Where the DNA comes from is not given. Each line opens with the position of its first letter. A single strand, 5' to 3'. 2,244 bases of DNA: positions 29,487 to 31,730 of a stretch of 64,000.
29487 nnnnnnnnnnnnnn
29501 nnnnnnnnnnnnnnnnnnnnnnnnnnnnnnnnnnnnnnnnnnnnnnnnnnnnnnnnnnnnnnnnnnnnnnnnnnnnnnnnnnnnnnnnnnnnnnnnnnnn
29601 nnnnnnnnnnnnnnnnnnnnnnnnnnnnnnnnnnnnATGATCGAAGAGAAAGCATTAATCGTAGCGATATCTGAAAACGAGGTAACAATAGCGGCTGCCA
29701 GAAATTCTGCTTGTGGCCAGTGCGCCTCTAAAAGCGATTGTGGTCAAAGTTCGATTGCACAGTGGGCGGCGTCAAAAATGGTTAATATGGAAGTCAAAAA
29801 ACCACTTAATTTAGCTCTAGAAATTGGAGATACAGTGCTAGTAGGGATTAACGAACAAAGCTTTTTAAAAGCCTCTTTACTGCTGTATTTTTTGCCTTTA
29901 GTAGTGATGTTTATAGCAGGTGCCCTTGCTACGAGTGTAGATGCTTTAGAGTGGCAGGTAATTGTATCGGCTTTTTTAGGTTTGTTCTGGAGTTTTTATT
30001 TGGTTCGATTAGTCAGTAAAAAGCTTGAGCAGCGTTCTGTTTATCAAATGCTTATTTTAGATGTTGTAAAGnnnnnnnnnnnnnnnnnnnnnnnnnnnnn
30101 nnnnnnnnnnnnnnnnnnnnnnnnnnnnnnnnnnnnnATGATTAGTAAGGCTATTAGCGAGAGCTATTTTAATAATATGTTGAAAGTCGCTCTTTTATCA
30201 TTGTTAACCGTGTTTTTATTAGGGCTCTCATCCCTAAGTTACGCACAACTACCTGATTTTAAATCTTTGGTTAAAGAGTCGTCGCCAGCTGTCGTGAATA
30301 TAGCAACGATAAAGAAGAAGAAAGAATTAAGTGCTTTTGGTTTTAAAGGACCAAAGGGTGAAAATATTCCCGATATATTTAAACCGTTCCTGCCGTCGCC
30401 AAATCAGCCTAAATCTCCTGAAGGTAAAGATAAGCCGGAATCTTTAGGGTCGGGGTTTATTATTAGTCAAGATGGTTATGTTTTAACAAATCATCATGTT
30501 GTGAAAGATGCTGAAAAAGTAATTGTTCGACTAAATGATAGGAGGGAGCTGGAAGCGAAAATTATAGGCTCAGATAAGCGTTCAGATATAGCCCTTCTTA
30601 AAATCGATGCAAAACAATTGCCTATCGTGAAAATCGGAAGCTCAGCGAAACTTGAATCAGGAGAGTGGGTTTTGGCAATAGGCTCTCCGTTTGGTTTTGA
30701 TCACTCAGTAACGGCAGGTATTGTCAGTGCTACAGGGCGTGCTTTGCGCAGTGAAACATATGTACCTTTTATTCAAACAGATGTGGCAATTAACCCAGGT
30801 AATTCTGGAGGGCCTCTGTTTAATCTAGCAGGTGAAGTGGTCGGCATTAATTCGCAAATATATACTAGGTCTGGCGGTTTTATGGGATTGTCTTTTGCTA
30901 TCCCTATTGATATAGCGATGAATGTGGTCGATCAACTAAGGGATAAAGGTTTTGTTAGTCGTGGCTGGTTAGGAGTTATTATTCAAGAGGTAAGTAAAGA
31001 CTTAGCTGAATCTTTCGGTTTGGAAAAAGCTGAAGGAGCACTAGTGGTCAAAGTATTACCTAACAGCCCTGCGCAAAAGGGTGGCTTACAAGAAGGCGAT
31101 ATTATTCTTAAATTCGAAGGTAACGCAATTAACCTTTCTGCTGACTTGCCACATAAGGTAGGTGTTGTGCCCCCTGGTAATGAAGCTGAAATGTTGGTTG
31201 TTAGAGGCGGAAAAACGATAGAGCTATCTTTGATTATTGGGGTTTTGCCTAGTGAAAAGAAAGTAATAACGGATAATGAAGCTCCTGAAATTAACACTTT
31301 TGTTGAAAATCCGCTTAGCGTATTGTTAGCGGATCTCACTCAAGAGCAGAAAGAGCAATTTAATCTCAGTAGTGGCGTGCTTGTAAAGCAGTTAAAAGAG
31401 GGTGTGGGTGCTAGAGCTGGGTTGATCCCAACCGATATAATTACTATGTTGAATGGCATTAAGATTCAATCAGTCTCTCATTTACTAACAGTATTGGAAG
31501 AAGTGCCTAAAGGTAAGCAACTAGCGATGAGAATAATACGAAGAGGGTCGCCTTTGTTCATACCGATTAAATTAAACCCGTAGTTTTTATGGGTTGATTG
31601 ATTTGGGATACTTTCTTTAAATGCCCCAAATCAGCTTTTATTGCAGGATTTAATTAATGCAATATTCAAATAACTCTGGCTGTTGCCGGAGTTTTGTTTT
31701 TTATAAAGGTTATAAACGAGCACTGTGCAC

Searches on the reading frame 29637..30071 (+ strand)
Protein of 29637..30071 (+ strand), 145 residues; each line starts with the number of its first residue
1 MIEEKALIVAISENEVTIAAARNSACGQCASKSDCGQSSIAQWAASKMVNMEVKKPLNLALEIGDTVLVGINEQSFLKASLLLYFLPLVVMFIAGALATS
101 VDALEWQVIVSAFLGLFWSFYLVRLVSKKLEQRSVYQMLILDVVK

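Call 3: search_protein_families(library=pfam, proteins=[window:29637-30071:+], max_evalue=1)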
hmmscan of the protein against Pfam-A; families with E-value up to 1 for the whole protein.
window:29637-30071:+ (145 aa): 2 families
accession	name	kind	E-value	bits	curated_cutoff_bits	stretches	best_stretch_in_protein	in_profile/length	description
PF04246.17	RseC_MucC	-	3.5e-29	101.8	24.4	1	8-141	1-129/130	Positive regulator of sigma(E), RseC/MucC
PF11808.13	PhoR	-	0.94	10.4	27.1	0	88-133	10-55/86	Phosphate regulon sensor protein PhoR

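Call 4: search_protein_families(library=ncbifam, proteins=[window:29637-30071:+], max_evalue=1)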
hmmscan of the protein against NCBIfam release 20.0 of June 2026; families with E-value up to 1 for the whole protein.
window:29637-30071:+ (145 aa): 1 family
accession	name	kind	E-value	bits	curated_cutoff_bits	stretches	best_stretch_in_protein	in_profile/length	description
NF008115.0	PRK10862.1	equivalog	4.5e-24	85.2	184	1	1-143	1-141/156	SoxR-reducing system protein RseC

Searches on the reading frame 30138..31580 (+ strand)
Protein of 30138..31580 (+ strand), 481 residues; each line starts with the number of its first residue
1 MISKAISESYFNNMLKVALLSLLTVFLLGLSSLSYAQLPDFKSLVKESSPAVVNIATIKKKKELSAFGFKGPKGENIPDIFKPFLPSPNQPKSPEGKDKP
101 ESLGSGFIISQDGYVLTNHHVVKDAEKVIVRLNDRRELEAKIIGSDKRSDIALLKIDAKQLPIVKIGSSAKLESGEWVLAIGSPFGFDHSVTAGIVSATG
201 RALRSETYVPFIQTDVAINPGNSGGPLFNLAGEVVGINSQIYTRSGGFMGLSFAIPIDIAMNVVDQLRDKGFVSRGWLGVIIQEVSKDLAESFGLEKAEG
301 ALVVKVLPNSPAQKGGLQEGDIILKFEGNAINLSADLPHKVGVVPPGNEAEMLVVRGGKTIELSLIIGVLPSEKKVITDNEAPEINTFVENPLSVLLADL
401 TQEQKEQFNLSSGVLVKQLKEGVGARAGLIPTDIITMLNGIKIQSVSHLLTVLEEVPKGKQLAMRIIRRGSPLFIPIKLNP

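Call 3: search_protein_families(library=pfam, proteins=[window:30138-31580:+], max_evalue=1)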
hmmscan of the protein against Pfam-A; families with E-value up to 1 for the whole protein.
window:30138-31580:+ (481 aa): 6 families
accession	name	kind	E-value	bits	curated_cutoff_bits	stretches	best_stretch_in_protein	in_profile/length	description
PF13365.12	Trypsin_2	-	9.3e-37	127.4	27.6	1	104-237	1-144/144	Trypsin-like peptidase domain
PF13180.12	PDZ_2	-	1.1e-19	71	27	2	279-365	4-78/80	PDZ domain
PF00089.32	Trypsin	-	5.6e-19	69.3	20.6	1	103-260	26-216/220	Trypsin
PF17820.7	PDZ_6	-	9.3e-16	57.8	27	2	303-335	2-31/54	PDZ domain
PF00595.29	PDZ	-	1.5e-12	48.1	23.2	2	274-331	8-57/81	PDZ domain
PF10459.15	Peptidase_S46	-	1.2e-06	27.9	22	2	103-124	48-69/698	Peptidase S46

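Call 4: search_protein_families(library=ncbifam, proteins=[window:30138-31580:+], max_evalue=1)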
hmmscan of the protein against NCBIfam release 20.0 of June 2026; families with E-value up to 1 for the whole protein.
window:30138-31580:+ (481 aa): 29 families (the best 25 are shown)
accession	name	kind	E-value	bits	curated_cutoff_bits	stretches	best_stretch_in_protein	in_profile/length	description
TIGR02037.1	degP_htrA_DO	subfamily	2.5e-146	488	416.2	1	40-475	2-432/434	Do family serine endopeptidase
NF041521.1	HhoA_HhoB_HtrA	equivalog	1.4e-90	304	450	2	44-369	6-333/335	HhoA/HhoB/HtrA family serine endopeptidase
NF007526.1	PRK10139.1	equivalog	2e-86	290.5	756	1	73-475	64-453/456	serine endoprotease DegQ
NF008189.1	PRK10942.1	equivalog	4.8e-84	282.5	720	1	31-473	32-472/477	serine endoprotease DegP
TIGR02038.1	protease_degS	equivalog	2.5e-82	276.8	422.95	2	100-368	76-347/351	outer membrane-stress sensor serine endopeptidase DegS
NF008147.1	PRK10898.1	equivalog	2.4e-73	247.3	408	2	99-368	75-348/352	outer membrane-stress sensor serine endopeptidase DegS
NF047968.1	SerProtHtrA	equivalog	5.8e-70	236.4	470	2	97-365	82-355/357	serine protease HtrA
NF040960.1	MamE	equivalog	1.9e-62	211.8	800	3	99-261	119-287/659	magnetosome formation protease MamE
NF050055.1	SerProtHtrAMycob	equivalog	2.4e-52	178.5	800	2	98-364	223-495/502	serine protease HtrA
NF053637.1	SerProtHtrAspr2045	equivalog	2.3e-51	174.9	650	2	97-360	98-379/394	serine protease HtrA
NF033740.0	MarP_fam_protase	equivalog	1.8e-20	73.3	250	1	102-237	211-350/390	MarP family serine protease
NF040961.1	MamO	equivalog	7e-17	61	800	1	99-258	95-258/648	magnetosome protein MamO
NF041199.1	trx7_PDZ_seleno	equivalog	2.4e-15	56.4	300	1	295-478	199-389/390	Trx7/PDZ domain-containing (seleno)protein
TIGR00054.1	TIGR00054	equivalog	2e-09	36.8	147.55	2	301-375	204-274/421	RIP metalloprotease RseP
NF008046.0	PRK10779.1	equivalog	1.6e-07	30.8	477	1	301-376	224-298/450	sigma E protease regulator RseP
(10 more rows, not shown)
